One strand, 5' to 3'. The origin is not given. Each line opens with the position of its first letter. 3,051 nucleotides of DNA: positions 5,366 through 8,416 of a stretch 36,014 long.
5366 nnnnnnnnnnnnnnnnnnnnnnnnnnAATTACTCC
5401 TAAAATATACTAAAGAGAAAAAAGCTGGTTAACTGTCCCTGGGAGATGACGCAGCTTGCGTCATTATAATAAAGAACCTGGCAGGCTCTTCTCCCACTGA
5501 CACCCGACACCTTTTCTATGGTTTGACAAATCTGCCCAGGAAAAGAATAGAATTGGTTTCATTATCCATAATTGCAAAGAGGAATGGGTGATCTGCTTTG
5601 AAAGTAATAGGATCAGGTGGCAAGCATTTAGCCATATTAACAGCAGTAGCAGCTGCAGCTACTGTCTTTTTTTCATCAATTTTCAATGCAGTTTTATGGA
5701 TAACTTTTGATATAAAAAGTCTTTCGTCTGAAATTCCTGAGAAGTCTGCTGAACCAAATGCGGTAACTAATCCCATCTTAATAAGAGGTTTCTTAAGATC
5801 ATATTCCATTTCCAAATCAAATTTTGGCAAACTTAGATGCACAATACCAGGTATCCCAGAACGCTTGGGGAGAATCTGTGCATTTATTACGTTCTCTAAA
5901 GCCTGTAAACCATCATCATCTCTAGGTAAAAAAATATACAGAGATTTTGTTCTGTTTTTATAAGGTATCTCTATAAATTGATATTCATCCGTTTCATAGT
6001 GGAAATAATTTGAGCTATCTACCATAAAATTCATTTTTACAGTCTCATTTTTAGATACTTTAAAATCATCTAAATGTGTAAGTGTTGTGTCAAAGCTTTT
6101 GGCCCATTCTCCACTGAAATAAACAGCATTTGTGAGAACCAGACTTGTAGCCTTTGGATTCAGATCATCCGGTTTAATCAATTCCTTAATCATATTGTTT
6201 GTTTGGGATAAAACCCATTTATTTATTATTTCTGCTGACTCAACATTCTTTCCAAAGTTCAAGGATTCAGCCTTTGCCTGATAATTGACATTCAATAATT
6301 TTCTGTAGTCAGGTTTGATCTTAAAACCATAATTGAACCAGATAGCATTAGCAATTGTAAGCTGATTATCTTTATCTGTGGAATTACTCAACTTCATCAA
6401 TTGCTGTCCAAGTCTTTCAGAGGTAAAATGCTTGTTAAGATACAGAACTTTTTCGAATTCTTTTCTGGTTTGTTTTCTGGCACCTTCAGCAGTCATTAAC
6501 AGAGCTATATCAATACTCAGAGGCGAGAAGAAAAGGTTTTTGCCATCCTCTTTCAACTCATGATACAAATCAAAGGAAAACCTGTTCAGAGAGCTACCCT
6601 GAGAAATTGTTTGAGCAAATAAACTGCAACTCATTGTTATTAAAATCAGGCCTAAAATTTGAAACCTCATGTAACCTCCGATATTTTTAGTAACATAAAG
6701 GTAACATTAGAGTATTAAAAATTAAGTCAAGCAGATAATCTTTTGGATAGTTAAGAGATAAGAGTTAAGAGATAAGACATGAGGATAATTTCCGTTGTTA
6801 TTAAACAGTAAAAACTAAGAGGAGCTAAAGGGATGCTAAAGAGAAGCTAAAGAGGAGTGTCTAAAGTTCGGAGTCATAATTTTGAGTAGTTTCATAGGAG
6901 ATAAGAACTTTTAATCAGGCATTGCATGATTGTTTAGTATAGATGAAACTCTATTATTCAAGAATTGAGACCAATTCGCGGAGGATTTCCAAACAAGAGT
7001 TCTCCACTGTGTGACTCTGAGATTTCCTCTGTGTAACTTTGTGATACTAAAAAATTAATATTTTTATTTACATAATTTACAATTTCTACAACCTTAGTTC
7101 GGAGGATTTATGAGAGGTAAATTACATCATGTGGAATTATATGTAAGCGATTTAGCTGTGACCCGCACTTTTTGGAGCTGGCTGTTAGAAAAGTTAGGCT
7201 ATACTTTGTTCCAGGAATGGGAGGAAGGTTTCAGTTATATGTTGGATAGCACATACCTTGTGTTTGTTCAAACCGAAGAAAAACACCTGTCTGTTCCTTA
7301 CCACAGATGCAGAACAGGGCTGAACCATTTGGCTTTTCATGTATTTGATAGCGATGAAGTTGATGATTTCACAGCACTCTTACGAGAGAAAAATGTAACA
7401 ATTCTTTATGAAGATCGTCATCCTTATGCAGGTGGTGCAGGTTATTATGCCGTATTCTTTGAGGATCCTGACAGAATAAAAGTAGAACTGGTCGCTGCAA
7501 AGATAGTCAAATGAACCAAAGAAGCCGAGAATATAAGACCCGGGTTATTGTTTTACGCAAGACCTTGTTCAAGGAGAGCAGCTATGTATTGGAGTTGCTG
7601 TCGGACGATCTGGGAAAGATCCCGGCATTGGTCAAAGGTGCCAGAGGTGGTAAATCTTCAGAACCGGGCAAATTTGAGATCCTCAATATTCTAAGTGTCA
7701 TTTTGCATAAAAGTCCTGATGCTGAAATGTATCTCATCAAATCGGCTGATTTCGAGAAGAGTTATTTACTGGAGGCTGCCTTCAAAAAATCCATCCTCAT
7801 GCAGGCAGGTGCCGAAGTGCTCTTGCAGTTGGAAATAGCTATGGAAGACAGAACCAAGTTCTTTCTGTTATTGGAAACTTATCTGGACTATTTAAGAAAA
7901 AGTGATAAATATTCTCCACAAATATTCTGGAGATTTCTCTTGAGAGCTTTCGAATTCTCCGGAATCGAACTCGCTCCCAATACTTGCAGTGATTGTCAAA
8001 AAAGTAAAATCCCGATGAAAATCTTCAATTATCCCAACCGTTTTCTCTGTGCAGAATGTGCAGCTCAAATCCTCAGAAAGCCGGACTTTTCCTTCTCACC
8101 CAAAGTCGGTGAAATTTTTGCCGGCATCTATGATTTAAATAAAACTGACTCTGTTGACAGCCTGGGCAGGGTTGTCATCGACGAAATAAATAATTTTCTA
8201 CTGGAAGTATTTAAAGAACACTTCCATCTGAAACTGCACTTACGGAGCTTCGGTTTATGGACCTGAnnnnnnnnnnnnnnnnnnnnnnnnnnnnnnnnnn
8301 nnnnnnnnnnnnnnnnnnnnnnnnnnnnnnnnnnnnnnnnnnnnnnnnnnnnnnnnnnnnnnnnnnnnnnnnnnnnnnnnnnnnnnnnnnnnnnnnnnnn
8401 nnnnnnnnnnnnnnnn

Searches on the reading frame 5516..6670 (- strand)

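Call 19: search_protein_families(library=pfam, proteins=[window:5516-6670:-], max_evalue=0.001)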
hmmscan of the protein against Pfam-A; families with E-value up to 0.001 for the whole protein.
window:5516-6670:- (384 aa): 1 family
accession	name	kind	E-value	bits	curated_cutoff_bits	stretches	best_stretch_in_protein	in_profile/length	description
PF00079.25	Serpin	-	9.3e-108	361.2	27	1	27-384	2-370/370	Serpin (serine protease inhibitor)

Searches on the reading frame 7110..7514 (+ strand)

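Call 19: search_protein_families(library=pfam, proteins=[window:7110-7514:+], max_evalue=0.001)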
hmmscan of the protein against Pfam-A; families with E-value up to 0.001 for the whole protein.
window:7110-7514:+ (134 aa): 2 families
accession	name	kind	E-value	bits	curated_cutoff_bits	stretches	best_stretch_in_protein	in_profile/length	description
PF00903.31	Glyoxalase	-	1.6e-12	48.3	20.6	1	4-127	1-121/121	Glyoxalase/Bleomycin resistance protein/Dioxygenase superfamily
PF13669.12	Glyoxalase_4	-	1.9e-07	31.8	27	1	6-116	1-109/109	Glyoxalase/Bleomycin resistance protein/Dioxygenase superfamily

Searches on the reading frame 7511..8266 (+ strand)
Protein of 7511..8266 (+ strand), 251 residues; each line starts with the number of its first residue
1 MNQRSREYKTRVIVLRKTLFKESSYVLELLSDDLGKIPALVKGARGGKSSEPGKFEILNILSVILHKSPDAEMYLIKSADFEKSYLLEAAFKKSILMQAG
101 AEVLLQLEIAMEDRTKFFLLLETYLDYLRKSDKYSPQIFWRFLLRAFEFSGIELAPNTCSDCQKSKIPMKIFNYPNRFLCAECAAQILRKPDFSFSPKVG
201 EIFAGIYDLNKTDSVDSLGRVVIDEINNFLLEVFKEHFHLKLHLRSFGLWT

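Call 19: search_protein_families(library=pfam, proteins=[window:7511-8266:+], max_evalue=0.001)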
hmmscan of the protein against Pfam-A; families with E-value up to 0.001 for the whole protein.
window:7511-8266:+ (251 aa): 2 families
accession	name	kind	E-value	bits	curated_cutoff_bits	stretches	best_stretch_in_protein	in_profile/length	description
PF11967.14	RecO_N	-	4.3e-12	46.3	27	1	7-85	3-80/80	Recombination protein O N terminal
PF02565.21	RecO_C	-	5.5e-07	29.9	22.1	1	92-186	5-98/157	Recombination protein O C terminal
